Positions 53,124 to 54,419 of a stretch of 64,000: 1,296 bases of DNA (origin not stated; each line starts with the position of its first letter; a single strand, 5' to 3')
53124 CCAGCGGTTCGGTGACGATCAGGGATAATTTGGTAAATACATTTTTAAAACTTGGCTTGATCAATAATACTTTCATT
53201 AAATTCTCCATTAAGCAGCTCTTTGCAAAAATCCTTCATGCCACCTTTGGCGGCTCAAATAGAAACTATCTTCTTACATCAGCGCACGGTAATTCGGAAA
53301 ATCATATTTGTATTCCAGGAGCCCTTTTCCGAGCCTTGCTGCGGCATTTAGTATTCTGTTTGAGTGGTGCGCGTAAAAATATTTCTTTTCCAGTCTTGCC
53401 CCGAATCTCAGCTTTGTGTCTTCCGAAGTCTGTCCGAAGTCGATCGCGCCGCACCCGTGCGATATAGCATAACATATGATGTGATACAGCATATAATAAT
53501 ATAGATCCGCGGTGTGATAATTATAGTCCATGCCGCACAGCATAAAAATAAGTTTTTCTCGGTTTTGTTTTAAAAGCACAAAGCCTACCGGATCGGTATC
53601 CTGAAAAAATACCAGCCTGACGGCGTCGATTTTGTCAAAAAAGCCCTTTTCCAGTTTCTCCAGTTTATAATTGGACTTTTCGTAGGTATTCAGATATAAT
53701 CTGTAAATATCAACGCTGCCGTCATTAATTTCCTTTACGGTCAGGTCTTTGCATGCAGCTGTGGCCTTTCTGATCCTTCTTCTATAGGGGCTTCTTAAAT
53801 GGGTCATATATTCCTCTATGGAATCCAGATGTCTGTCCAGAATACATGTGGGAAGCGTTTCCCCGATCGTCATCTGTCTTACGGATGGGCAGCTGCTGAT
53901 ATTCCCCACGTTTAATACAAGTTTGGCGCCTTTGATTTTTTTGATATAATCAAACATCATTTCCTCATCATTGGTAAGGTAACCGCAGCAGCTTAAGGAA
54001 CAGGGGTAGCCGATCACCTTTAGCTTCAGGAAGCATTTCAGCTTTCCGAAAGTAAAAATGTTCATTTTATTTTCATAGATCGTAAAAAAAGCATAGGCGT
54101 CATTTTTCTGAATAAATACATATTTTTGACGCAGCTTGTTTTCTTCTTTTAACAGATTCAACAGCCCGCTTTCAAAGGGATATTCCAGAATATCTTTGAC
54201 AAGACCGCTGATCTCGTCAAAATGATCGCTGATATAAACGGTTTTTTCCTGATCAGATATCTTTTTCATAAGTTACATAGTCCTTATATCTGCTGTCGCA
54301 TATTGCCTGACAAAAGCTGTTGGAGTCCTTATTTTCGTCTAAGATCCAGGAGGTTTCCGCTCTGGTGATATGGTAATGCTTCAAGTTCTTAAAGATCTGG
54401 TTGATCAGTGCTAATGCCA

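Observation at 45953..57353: Orphan lipid-type biosynthetic operon: acyl-AMP ligase, ACP, two GNAT/FemAB-like acyltransferases, four B12-radical-SAM paralogues, a SAM methyltransferase and DegV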

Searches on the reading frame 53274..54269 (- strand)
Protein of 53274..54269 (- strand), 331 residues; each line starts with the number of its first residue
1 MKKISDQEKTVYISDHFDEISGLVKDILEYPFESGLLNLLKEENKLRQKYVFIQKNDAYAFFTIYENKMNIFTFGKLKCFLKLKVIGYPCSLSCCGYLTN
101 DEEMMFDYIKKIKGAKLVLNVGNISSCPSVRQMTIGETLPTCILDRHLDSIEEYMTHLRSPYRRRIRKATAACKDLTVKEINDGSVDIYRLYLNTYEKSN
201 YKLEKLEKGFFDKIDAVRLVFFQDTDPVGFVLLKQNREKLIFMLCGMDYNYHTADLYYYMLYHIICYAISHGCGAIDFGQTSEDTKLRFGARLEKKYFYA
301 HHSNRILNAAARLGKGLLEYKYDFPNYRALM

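Call 3: search_protein_families(library=pfam, proteins=[window:53274-54269:-], max_evalue=0.01)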
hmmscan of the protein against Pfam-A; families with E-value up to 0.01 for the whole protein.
window:53274-54269:- (331 aa): 1 family
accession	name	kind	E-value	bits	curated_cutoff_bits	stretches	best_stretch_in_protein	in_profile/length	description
PF13480.13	Acetyltransf_6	-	3.3e-08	34.2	22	1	159-284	4-140/143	Acetyltransferase (GNAT) domain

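Call 4: search_protein_families(library=ncbifam, proteins=[window:53274-54269:-], max_evalue=0.01)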
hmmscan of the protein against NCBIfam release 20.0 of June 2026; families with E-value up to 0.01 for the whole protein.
window:53274-54269:- (331 aa): 1 family
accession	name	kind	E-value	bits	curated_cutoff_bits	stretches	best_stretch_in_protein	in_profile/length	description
TIGR03019.1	pepcterm_femAB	equivalog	1.5e-05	24.2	260.35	1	150-285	128-265/330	FemAB family XrtA/PEP-CTERM system-associated protein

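Call 14: search_protein_families(library=padloc, proteins=[window:53274-54269:-], max_evalue=0.01)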
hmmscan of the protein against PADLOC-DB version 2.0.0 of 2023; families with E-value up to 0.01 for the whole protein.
window:53274-54269:- (331 aa): 0 families

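Call 19: search_solved_structures(query=window:53274-54269:-, max_evalue=1)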
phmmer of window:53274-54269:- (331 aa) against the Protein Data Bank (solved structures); distinct sequences matched with E-value up to 1: 1.
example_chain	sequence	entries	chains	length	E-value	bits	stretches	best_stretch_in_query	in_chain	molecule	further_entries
8c7g_A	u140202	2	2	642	0.52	12.6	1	82-166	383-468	Mic1 domain-containing protein | MIP05619p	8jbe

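Call 23: find_homologous_proteins(query=window:53274-54269:-, max_evalue=0.001)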
Query window:53274-54269:- (331 aa): 288 proteins with E <= 0.001 among 1403 candidates; the best 120 are listed.
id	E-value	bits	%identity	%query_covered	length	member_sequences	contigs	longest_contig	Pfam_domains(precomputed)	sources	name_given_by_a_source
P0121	4.6e-209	711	93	100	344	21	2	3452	PF13480.14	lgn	-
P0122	4.6e-207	705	90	100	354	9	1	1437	PF13480.14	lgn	-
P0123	4.3e-203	692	91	100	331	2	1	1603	PF13480.14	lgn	-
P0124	3.1e-200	682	90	100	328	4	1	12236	PF13480.14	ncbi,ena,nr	ncbi:MAG: GNAT family N-acetyltransferase [Lachnospiraceae bacterium]|nr:GNAT family N-acetyltransfe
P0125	3.8e-199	679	89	100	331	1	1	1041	PF13480.14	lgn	-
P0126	1.4e-196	670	87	100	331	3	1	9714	PF13480.14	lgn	-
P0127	6.2e-195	665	88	100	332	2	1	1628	PF13480.14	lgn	-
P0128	1.0e-194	664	86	100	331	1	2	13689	PF13480.14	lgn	-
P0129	1.1e-194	664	87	100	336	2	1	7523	PF13480.14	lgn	-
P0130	1.2e-194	664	87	100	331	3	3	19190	PF13480.14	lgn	-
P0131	4.2e-193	659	88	100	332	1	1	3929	PF13480.14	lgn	-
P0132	7.7e-188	641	85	100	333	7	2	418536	PF13480.14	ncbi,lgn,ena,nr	ncbi:MAG: GNAT family N-acetyltransferase [Lachnospiraceae bacterium]|nr:GNAT family N-acetyltransfe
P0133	3.9e-187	639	84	100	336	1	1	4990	PF13480.14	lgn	-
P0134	2.2e-183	627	83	100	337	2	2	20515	PF13480.14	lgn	-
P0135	3.0e-181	620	82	100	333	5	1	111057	PF13480.14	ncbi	-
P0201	3.1e-117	409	60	97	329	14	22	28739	PF13480.14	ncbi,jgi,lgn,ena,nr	ncbi:MAG TPA: GNAT family N-acetyltransferase, partial [Defluviitaleaceae bacterium]|nr:GNAT family 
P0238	2.6e-108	380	53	100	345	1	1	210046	PF13480.14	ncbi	-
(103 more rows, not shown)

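Call 24: find_encoding_contigs(protein=P0132, flank=10000, max_places=2)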
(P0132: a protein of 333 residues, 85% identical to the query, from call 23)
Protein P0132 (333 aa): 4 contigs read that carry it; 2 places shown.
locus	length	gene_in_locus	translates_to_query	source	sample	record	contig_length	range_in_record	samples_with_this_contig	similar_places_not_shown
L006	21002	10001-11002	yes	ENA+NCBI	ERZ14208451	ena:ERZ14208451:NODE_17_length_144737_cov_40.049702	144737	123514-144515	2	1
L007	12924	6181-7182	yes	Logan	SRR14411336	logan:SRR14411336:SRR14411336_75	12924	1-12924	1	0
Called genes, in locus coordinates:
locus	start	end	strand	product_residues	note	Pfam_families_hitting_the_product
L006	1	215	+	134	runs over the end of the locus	PF01842:ACT (weak), PF13291:ACT_4 (faint), PF19571:ACT_8, PF22629:ACT_AHAS_ss, PF22468:ACT_9 (faint)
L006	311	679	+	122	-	PF00462:Glutaredoxin (weak), PF03960:ArsC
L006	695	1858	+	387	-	PF02492:cobW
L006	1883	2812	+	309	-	PF02492:cobW, PF21537:DUF1980_C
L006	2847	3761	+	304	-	PF06541:ABC_trans_CmpB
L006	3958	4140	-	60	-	-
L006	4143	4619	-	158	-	PF13470:PIN_3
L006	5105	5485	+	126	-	-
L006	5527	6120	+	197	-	PF00881:Nitroreductase, PF14512:TM1586_NiRdase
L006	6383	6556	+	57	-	PF08279:HTH_11 (weak)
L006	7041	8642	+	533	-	PF00501:AMP-binding, PF23562:AMP-binding_C_3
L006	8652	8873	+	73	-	PF00550:PP-binding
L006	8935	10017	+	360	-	PF00583:Acetyltransf_1 (weak)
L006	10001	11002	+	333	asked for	PF13480:Acetyltransf_6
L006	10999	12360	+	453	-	PF02310:B12-binding, PF04055:Radical_SAM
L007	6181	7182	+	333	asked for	PF13480:Acetyltransf_6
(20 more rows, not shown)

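Call 25: find_encoding_contigs(protein=P0201, flank=10000, max_places=2)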
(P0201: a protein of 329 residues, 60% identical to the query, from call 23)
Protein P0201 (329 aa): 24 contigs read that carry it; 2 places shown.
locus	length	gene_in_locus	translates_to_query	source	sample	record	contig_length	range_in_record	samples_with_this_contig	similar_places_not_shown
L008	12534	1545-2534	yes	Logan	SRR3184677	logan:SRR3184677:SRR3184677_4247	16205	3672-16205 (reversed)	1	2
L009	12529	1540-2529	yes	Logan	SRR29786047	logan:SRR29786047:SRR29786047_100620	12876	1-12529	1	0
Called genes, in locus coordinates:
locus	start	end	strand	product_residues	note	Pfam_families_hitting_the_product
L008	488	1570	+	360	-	-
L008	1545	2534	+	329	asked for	PF13480:Acetyltransf_6 (weak)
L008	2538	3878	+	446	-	PF02310:B12-binding, PF04055:Radical_SAM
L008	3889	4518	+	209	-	PF01209:Ubie_methyltran, PF13489:Methyltransf_23, PF05175:MTS, PF05401:NodS, PF13847:Methyltransf_31, PF08241:Methyltransf_11, PF08242:Methyltransf_12, PF13649:Methyltransf_25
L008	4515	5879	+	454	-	PF02310:B12-binding, PF04055:Radical_SAM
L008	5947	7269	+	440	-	PF02310:B12-binding, PF04055:Radical_SAM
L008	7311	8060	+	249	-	PF00005:ABC_tran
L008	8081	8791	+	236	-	PF02492:cobW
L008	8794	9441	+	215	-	PF04060:FeS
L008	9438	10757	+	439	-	PF02310:B12-binding, PF19864:Radical_SAM_N2 (faint), PF04055:Radical_SAM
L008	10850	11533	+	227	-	-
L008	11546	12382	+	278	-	PF06094:GGACT, PF13772:AIG2_2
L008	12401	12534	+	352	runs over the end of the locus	PF08279:HTH_11 (faint)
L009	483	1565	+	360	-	-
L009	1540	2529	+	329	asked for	PF13480:Acetyltransf_6 (weak)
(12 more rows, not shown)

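Call 26: find_encoding_contigs(protein=P0238, flank=10000, max_places=1)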
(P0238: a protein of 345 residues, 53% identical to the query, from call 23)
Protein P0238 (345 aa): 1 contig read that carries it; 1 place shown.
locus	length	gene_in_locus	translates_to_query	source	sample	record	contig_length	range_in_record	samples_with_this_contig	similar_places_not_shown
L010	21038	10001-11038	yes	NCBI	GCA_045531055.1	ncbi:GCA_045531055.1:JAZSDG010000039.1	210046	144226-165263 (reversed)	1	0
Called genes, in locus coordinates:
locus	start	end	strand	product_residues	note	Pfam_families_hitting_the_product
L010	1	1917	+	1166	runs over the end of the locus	PF01751:Toprim (weak), PF01131:Topoisom_bac, PF13101:DUF3945 (faint), PF13342:Toprim_Crpt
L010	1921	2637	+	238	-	PF00132:Hexapep (faint), PF25084:LbH_EIF2B (faint), PF25087:GMPPB_C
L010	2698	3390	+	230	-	-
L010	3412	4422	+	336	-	PF14057:GGGtGRT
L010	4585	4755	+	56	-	-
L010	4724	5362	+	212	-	PF12158:DUF3592 (faint)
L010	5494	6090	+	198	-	-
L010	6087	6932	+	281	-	PF08843:AbiEii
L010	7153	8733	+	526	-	PF00501:AMP-binding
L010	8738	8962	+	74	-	PF00550:PP-binding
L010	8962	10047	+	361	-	-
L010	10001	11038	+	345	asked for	PF13480:Acetyltransf_6 (weak)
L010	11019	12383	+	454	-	PF02310:B12-binding, PF04055:Radical_SAM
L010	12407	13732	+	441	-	PF02310:B12-binding, PF04055:Radical_SAM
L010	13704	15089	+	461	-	PF02310:B12-binding, PF04055:Radical_SAM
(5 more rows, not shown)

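Call 39: predict_structure(alignment_id=A2)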
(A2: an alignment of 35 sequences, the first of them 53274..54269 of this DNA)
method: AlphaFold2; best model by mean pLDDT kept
length: 331 residues; sequences in the alignment: 35
mean_pLDDT: 89.4   pTM: 0.88
mean pLDDT of the five models: 89.4, 89.2, 87.4, 86.3, 85.5
residues with pLDDT >= 90: 214; 70-90: 100; 50-70: 17; < 50: 0
segments of 3 or more residues with pLDDT < 50: none
pLDDT, mean of each block of 10 residues (from residue 1): 84 94 91 90 91 95 91 74 83 86 94 93 67 89 88 95 96 97 89 87 83 93 96 94 93 93 97 93 89 90 94 88 75 83
secondary structure, 60 per line:
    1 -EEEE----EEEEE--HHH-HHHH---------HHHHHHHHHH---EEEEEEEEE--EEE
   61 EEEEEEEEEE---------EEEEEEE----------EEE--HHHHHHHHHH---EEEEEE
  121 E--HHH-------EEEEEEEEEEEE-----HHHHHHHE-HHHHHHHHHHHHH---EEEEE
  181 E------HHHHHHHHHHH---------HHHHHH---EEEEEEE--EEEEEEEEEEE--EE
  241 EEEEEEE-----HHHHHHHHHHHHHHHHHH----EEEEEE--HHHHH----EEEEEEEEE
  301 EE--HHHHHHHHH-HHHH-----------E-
elements in order: E2-5 E10-14 H21-24 H34-43 E47-55 E58-70 E80-86 E97-99 H102-111 E115-121 E134-145 H151-157 H160-172 E176-181 H188-198 H208-213 E217-223 E226-236 E239-247 H253-270 E275-280 H283-287 E292-302 H305-313 H315-318

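Call 43: fold_search(model_id=the predicted structure, library=pdb)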
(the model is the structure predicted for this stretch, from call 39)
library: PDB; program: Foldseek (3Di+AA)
matches with E <= 10: 701; with E <= 0.001: 112
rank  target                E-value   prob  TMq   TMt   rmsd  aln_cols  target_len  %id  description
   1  9wqx                  4.8e-11  1.00  0.59  0.67   5.1       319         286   11  aminoacyl-tRNA-dependent peptide synthase, Sbb17, complexed with streptothrisamine (released 2026-04-01)
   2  9wqy                  9.7e-11  1.00  0.57  0.65   4.8       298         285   12  aminoacyl-tRNA-dependent peptide synthase, Sba18, complexed with streptothrisamine (released 2026-04-01)
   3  9wqw                  1.4e-10  1.00  0.55  0.62   5.1       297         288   11  aminoacyl-tRNA-dependent peptide synthase, Sbb17 (released 2026-04-01)
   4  5vrv_D                4.7e-09  1.00  0.55  0.57   6.1       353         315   11  2.05 Angstrom Resolution Crystal Structure of C-terminal Domain (DUF2156) of Putative Lysylphosphatidylglycerol Synthe (released 2017-05-24)
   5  5vrv_A                7.4e-09  1.00  0.53  0.55   6.8       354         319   12  2.05 Angstrom Resolution Crystal Structure of C-terminal Domain (DUF2156) of Putative Lysylphosphatidylglycerol Synthe (released 2017-05-24)
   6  6snr                  7.9e-09  1.00  0.52  0.45   8.1       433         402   13  Crystal structure of FemX (released 2020-09-09)
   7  1xe4                  8.3e-09  1.00  0.56  0.56   6.8       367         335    9  Crystal Structure of Weissella viridescens FemX (K36M) Mutant (released 2005-05-31)
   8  7z6a_A                1.2e-08  1.00  0.51  0.51   6.6       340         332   11  CRYSTAL STRUCTURE OF WEISSELLA VIRIDESCENS FEMXVV NON-RIBOSOMAL AMINO ACID TRANSFERASE IN COMPLEX WITH A PEPTIDYL-XNA  (released 2022-10-26)
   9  5vrv_F                1.4e-08  1.00  0.55  0.57   6.2       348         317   10  2.05 Angstrom Resolution Crystal Structure of C-terminal Domain (DUF2156) of Putative Lysylphosphatidylglycerol Synthe (released 2017-05-24)
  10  5vrv_B                1.4e-08  1.00  0.54  0.56   6.3       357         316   11  2.05 Angstrom Resolution Crystal Structure of C-terminal Domain (DUF2156) of Putative Lysylphosphatidylglycerol Synthe (released 2017-05-24)
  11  6lv0_A                1.8e-08  1.00  0.51  0.53   7.4       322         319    8  Crystal structure of the soluble domain of the multiple peptide resistance factor (MprF) from Rhizobium tropici (released 2021-02-03)
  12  5vrv_C                2.4e-08  1.00  0.55  0.57   6.0       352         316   12  2.05 Angstrom Resolution Crystal Structure of C-terminal Domain (DUF2156) of Putative Lysylphosphatidylglycerol Synthe (released 2017-05-24)
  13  1xf8                  2.4e-08  1.00  0.56  0.55   6.4       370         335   10  Crystal Structure of Weissella viridescens FemX (Y254F) Mutant (released 2005-05-31)
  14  5vrv_E                2.5e-08  1.00  0.58  0.60   5.6       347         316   11  2.05 Angstrom Resolution Crystal Structure of C-terminal Domain (DUF2156) of Putative Lysylphosphatidylglycerol Synthe (released 2017-05-24)
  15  7z5y_A                3.0e-08  1.00  0.53  0.52   6.0       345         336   10  CRYSTAL STRUCTURE OF WEISSELLA VIRIDESCENS FEMXVV NON-RIBOSOMAL AMINO ACID TRANSFERASE IN COMPLEX WITH A PEPTIDYL-XNA  (released 2022-10-26)
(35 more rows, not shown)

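Call 55: search_solved_structures(query=A2, max_evalue=1)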
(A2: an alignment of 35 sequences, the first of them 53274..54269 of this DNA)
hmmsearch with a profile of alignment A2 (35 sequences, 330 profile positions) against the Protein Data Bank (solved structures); distinct sequences matched with E-value up to 1: 0.

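Call 85: search_protein_families(library=padloc, proteins=[L008:8794-9441:+, L008:10850-11533:+], max_evalue=0.001)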
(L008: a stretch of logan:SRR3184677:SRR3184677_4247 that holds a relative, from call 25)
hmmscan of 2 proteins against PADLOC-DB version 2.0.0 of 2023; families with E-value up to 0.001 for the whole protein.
L008:8794-9441:+ (215 aa): 0 families

L008:10850-11533:+ (227 aa): 0 families

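Call 86: search_protein_families(library=ncbifam, proteins=[L008:8794-9441:+, L008:10850-11533:+, L008:8081-8791:+, L008:7311-8060:+], max_evalue=0.001)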
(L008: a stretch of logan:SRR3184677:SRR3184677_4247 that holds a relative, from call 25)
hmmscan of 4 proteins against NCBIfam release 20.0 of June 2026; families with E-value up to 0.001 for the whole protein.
L008:8794-9441:+ (215 aa): 1 family
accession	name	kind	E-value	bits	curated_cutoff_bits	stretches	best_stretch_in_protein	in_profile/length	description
NF003195.0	PRK04165.1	equivalog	0.00035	19.6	306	1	8-42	15-49/450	acetyl-CoA decarbonylase/synthase complex subunit gamma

L008:10850-11533:+ (227 aa): 0 families

L008:8081-8791:+ (236 aa): 1 family
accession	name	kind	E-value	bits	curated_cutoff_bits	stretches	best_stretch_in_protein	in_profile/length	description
TIGR00073.1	hypB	equivalog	7.7e-14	51.7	121.2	1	9-184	38-213/217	hydrogenase nickel incorporation protein HypB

L008:7311-8060:+ (249 aa): 95 families (the best 25 are shown)
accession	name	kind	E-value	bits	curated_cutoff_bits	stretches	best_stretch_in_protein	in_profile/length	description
TIGR03608.1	L_ocin_972_ABC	subfamily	2.8e-18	66.1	254.85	1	22-205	18-204/206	putative bacteriocin export ABC transporter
NF010170.0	PRK13651.1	equivalog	3.2e-14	52.6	432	2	138-214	164-245/308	cobalt transporter ATP-binding subunit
TIGR04520.1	ECF_ATPase_1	equivalog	1.1e-12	48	315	1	24-218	24-220/269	energy-coupling factor transporter ATPase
NF038007.1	ABC_ATP_DarD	equivalog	2.1e-12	47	375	1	24-211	27-217/218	darobactin export ABC transporter ATP-binding protein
NF040840.2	tungstate_WtpC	equivalog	2.4e-12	46.8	440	1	26-218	24-215/347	tungstate ABC transporter ATP-binding protein WtpC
TIGR04521.1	ECF_ATPase_2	equivalog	5.1e-12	45.4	330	1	23-218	26-229/279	energy-coupling factor transporter ATPase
NF007826.0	PRK10535.1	equivalog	1.9e-11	43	966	1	24-224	30-233/648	macrolide ABC transporter ATP-binding protein/permease MacB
TIGR02315.1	ABC_phnC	equivalog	2e-11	43.8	266.1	1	23-212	23-224/243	phosphonate ABC transporter ATP-binding protein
TIGR03258.1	PhnT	equivalog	6e-11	42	499.15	1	24-215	30-221/359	2-aminoethylphosphonate ABC transport system ATP-binding subunit PhnT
TIGR02673.1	FtsE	equivalog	6.5e-11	42.3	264.85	1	23-206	23-208/214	cell division ATP-binding protein FtsE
NF040933.2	ABC_arch_GlcV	equivalog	1.4e-10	40.6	450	1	23-217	27-225/357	glucose ABC transporter ATP-binding protein GlcV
TIGR01186.1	proV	subfamily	3.7e-10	39.4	326.6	1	23-215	12-211/363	betaine/proline/choline family ABC transporter ATP-binding protein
TIGR02982.1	heterocyst_DevA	subfamily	3.8e-10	39.7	295.8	1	23-212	26-219/220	ABC exporter ATP-binding subunit, DevA family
NF006987.0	PRK09452.1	equivalog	3.9e-10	39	482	1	23-216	38-230/378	spermidine/putrescine ABC transporter ATP-binding protein PotA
TIGR02770.1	nickel_nikD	equivalog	4.6e-10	39.3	318.7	1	23-212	7-204/230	nickel import ATP-binding protein NikD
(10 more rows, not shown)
